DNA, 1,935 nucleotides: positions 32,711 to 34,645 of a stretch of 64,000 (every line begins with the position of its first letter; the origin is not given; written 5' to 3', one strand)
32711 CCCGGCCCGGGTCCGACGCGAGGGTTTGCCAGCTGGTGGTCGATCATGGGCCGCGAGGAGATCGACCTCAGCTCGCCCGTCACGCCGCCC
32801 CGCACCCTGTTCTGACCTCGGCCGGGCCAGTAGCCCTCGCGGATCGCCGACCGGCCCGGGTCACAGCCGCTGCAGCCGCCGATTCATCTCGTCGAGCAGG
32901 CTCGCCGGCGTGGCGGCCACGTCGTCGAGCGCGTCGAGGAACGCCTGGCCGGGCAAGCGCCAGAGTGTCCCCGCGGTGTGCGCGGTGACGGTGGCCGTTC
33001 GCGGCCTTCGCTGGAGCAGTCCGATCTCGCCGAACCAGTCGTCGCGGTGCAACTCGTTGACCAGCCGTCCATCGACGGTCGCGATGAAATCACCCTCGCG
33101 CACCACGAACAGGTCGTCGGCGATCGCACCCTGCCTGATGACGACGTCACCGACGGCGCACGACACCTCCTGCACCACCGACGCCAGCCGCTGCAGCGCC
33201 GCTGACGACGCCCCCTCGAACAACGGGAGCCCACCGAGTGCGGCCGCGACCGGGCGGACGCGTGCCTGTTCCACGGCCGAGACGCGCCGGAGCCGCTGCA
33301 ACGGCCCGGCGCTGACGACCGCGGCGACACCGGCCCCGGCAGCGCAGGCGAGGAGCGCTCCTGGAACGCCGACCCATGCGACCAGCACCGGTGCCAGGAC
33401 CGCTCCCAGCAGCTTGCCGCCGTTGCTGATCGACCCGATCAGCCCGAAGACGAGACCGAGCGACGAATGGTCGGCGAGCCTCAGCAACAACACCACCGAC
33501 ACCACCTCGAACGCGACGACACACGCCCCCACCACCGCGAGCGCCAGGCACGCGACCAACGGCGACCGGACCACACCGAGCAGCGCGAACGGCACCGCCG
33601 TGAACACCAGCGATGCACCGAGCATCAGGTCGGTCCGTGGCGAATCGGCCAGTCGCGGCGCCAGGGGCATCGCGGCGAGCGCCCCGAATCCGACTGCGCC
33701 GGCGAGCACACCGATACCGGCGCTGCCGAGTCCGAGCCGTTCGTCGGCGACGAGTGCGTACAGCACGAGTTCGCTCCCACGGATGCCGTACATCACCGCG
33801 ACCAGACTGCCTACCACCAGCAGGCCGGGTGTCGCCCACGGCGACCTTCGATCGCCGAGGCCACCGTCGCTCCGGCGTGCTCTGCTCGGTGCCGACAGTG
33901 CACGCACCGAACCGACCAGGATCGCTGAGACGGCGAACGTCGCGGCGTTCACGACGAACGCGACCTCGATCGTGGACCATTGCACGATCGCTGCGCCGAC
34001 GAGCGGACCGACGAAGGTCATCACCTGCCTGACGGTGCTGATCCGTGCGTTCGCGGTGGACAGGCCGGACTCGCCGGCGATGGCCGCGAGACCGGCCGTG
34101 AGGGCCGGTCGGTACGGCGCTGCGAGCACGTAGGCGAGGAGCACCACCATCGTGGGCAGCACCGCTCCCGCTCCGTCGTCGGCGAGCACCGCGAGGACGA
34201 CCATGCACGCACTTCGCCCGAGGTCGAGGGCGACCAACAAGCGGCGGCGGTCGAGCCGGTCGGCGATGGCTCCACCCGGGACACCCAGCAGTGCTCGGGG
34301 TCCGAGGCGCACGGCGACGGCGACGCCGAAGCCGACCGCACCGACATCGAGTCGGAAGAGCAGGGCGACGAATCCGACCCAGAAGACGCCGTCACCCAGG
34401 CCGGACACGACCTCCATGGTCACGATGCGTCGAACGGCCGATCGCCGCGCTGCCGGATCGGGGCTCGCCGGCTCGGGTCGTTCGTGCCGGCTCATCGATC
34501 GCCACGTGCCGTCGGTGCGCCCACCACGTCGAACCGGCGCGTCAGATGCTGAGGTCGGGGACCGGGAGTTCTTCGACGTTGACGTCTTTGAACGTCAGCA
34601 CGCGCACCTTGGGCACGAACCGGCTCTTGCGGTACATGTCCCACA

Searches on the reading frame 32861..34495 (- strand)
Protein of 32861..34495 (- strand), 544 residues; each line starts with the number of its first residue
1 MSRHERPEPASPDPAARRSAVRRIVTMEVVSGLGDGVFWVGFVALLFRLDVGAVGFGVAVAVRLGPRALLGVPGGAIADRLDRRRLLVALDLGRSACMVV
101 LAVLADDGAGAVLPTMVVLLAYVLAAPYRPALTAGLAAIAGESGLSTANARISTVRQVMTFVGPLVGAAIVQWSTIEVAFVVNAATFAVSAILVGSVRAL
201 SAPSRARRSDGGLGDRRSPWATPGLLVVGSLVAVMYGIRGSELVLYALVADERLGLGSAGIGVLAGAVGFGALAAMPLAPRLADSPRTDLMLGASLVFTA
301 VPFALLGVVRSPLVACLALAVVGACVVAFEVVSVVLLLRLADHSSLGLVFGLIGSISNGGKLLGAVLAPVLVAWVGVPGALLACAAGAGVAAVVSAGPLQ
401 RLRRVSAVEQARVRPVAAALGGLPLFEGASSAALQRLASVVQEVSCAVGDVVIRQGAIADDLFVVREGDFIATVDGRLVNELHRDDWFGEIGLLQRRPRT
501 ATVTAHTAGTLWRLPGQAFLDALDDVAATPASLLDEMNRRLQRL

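Call 46: search_protein_families(library=pfam, proteins=[window:32861-34495:-], max_evalue=0.00001)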
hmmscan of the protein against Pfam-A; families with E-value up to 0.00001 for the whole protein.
window:32861-34495:- (544 aa): 3 families
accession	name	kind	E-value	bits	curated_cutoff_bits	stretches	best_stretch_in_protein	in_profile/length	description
PF07690.21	MFS_1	-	2.1e-20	73.4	33.4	2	28-284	5-263/347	Major Facilitator Superfamily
PF00027.35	cNMP_binding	-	9.3e-17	61.2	27.5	1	446-524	4-87/89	Cyclic nucleotide-binding domain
PF05977.19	MFS_3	-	9.6e-10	37.9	27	1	60-410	52-403/524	Transmembrane secretion effector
